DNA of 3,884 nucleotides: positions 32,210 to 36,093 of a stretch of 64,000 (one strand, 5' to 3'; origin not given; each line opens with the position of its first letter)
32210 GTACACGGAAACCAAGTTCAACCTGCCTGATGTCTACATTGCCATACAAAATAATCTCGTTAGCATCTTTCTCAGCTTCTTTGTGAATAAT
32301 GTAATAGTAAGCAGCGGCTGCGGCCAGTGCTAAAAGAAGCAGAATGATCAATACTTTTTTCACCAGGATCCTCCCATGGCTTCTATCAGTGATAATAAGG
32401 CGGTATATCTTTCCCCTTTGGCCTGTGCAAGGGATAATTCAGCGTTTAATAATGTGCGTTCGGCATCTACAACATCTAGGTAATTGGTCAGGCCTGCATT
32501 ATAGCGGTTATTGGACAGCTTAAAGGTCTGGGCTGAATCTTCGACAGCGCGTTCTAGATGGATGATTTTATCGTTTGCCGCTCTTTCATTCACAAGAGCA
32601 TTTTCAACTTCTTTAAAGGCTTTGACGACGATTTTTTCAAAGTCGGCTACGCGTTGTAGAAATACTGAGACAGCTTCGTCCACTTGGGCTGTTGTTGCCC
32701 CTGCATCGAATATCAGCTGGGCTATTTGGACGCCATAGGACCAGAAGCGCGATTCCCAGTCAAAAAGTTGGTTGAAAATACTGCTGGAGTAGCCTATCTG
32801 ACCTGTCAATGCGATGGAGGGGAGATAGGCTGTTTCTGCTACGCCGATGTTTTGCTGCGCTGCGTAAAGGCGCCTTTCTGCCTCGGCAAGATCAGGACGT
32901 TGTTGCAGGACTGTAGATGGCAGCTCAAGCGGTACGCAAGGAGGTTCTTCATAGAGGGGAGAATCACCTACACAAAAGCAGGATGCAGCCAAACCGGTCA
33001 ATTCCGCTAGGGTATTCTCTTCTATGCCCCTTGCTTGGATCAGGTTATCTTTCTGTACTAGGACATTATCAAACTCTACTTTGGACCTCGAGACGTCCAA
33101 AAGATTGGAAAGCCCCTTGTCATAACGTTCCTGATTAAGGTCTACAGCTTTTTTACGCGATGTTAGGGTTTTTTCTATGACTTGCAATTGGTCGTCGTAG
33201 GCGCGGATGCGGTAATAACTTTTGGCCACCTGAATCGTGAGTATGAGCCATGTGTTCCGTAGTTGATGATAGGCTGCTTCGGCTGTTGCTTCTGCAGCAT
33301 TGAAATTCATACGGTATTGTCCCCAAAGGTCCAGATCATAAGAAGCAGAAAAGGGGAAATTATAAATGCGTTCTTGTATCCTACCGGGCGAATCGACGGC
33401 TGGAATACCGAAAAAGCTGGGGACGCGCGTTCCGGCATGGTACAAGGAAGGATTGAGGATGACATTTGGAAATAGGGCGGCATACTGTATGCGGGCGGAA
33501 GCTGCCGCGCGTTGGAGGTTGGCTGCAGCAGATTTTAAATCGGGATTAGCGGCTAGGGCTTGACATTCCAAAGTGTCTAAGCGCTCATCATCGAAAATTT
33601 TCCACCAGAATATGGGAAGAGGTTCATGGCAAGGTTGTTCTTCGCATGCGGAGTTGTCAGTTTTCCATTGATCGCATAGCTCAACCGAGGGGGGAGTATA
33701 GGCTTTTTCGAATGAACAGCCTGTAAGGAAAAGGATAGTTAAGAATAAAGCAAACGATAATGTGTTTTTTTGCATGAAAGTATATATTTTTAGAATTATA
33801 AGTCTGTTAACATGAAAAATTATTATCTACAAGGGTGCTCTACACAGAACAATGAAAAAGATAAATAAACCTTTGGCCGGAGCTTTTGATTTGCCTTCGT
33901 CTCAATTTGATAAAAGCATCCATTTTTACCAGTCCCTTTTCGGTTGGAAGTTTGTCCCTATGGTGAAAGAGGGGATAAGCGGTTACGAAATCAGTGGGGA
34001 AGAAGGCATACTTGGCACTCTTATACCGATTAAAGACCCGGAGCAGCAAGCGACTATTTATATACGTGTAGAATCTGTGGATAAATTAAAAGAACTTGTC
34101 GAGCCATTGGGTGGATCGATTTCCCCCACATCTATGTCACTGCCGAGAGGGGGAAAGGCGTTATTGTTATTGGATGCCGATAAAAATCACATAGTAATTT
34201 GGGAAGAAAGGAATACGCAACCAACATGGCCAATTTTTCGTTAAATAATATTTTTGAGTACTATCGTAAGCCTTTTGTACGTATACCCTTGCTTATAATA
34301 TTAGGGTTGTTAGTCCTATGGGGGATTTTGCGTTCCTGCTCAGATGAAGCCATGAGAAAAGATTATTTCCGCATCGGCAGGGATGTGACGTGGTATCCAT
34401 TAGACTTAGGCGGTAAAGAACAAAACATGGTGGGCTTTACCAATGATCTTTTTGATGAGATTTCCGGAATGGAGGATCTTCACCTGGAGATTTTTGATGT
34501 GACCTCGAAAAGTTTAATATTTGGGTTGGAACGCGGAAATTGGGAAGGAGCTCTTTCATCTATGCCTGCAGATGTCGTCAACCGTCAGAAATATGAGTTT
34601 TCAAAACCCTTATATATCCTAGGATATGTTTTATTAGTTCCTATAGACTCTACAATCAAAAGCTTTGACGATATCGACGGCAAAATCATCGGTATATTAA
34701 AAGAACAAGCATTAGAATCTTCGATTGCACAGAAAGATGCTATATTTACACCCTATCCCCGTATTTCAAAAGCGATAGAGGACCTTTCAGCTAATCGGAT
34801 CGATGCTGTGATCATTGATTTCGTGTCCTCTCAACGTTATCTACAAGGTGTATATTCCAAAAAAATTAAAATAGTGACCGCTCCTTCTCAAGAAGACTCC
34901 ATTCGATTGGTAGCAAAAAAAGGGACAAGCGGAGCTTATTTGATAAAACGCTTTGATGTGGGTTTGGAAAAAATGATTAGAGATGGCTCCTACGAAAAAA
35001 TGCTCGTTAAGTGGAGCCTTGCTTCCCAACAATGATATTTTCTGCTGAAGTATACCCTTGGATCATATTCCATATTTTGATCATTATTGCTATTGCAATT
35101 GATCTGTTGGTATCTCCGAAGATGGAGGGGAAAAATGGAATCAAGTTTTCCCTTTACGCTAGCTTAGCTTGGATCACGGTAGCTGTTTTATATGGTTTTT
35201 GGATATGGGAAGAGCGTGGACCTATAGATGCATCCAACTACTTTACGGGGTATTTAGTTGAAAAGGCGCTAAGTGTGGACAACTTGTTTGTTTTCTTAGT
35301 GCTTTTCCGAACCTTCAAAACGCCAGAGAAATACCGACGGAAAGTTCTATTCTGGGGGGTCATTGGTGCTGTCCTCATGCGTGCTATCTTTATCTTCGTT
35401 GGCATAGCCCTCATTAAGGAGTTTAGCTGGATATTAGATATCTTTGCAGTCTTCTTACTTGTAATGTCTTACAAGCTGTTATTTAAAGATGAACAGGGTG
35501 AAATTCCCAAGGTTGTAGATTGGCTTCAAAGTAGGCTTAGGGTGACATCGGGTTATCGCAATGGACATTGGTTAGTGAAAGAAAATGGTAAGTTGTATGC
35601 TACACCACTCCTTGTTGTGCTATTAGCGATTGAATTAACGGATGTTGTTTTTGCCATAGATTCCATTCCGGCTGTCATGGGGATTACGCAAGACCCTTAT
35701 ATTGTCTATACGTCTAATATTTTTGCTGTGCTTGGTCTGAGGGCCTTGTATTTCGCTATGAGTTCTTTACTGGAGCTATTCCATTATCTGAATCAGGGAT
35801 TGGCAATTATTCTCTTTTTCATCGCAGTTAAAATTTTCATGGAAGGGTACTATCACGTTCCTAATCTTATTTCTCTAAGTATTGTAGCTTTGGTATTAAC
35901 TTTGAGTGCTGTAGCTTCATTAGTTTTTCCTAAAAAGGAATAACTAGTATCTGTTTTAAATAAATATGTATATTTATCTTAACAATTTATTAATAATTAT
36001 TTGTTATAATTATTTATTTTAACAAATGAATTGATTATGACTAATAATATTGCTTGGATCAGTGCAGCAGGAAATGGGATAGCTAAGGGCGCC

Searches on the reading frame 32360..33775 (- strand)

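Call 9: search_protein_families(library=ncbifam, proteins=[window:32360-33775:-], max_evalue=0.00001)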
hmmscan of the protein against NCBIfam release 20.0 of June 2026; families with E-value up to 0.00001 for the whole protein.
window:32360-33775:- (471 aa): 10 families
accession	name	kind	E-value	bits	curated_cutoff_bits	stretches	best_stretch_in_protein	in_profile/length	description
TIGR01845.1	outer_NodT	subfamily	2.6e-105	352.9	210.05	1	14-469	4-459/460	efflux transporter outer membrane subunit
NF007347.1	PRK09837.1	subfamily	6e-48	163.9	598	1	11-471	9-459/461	Cu(I)/Ag(I) efflux RND transporter outer membrane protein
NF033143.1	efflux_OM_AdeK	equivalog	3.6e-45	154.6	900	1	60-455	58-446/480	multidrug efflux RND transporter AdeIJK outer membrane channel subunit AdeK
TIGR01844.1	type_I_sec_TolC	subfamily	5.7e-36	124.4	225.15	1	72-468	11-398/414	TolC family outer membrane protein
NF033142.1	efflux_OM_AdeC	exception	1.4e-33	116.2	975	1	145-469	134-460/465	multidrug efflux RND transporter AdeABC outer membrane channel subunit AdeC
NF008524.1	PRK11459.1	equivalog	1.6e-28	99.8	650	1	56-470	57-475/478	multidrug resistance outer membrane protein MdtQ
NF007390.0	PRK09915.1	equivalog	5.2e-26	91.4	597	1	57-470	60-478/488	MdtP family multidrug efflux transporter outer membrane subunit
NF047721.1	ToxDrgExpTdeA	equivalog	5.7e-26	91.4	550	1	57-469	50-451/455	toxin/drug exporter TdeA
NF007002.0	PRK09465.1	equivalog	1.4e-19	70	495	1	71-468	31-424/460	outer membrane channel protein TolC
NF052390.1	efflux_OMP_AbuO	equivalog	2.8e-08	32.9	700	1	304-464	268-427/447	multidrug efflux outer membrane protein AbuO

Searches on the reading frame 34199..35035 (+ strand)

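Call 9: search_protein_families(library=ncbifam, proteins=[window:34199-35035:+], max_evalue=0.00001)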
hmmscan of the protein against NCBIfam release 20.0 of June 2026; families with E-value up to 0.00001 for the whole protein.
window:34199-35035:+ (278 aa): 8 families
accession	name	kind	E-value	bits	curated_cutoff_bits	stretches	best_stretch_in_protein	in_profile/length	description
NF007029.0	PRK09495.1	equivalog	1.5e-17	64.2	303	1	47-272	18-242/248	glutamine ABC transporter substrate-binding protein GlnH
TIGR01096.1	3A0103s03R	subfamily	1.6e-15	57.3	256.35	1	41-272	10-249/250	lysine/arginine/ornithine ABC transporter substrate-binding protein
NF008426.0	PRK11260.1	equivalog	7.8e-10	38.4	312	1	53-273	39-260/266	cystine ABC transporter substrate-binding protein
NF011586.0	PRK15010.1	equivalog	1.3e-09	38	440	1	34-272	5-252/260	lysine/arginine/ornithine ABC transporter substrate-binding protein ArgT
NF041764.1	ArtI_Ecoli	equivalog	1.5e-09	37.6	522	1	39-272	5-240/243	arginine ABC transporter substrate-binding protein ArtI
NF041765.1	ArtJ_Ecoli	equivalog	4.2e-09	36.4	510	1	38-272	4-240/243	arginine ABC transporter substrate-binding protein ArtJ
NF011583.0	PRK15007.1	subfamily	7.9e-09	35.2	358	1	47-272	13-240/243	arginine ABC transporter substrate-binding protein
NF011965.0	PRK15437.1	equivalog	2.4e-08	33.9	459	1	54-271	25-251/260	histidine ABC transporter substrate-binding protein HisJ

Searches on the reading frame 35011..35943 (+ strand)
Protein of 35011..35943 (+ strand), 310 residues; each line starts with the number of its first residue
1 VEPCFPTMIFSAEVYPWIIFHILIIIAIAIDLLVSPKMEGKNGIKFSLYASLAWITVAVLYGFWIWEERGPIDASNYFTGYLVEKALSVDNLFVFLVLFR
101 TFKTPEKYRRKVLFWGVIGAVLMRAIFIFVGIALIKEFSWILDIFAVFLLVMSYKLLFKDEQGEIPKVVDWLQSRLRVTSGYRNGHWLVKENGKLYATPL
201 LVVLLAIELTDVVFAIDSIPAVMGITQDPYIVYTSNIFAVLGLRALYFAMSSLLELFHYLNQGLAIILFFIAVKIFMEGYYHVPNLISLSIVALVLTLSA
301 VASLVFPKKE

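Call 9: search_protein_families(library=ncbifam, proteins=[window:35011-35943:+], max_evalue=0.00001)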
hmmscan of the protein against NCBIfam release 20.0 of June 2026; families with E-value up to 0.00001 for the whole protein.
window:35011-35943:+ (310 aa): 3 families
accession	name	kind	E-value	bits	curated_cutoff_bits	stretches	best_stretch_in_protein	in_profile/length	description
TIGR03718.1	R_switched_Alx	subfamily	5.6e-105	351.1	246.4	1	14-309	3-303/303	TerC/Alx family metal homeostasis membrane protein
TIGR03716.1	R_switched_YkoY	subfamily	5.9e-23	81.6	138.5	1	82-283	7-183/220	integral membrane protein, YkoY family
TIGR03717.1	R_switched_YjbE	subfamily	2.2e-11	43.8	134.8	1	84-278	9-175/176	YjbE family putative metal transport protein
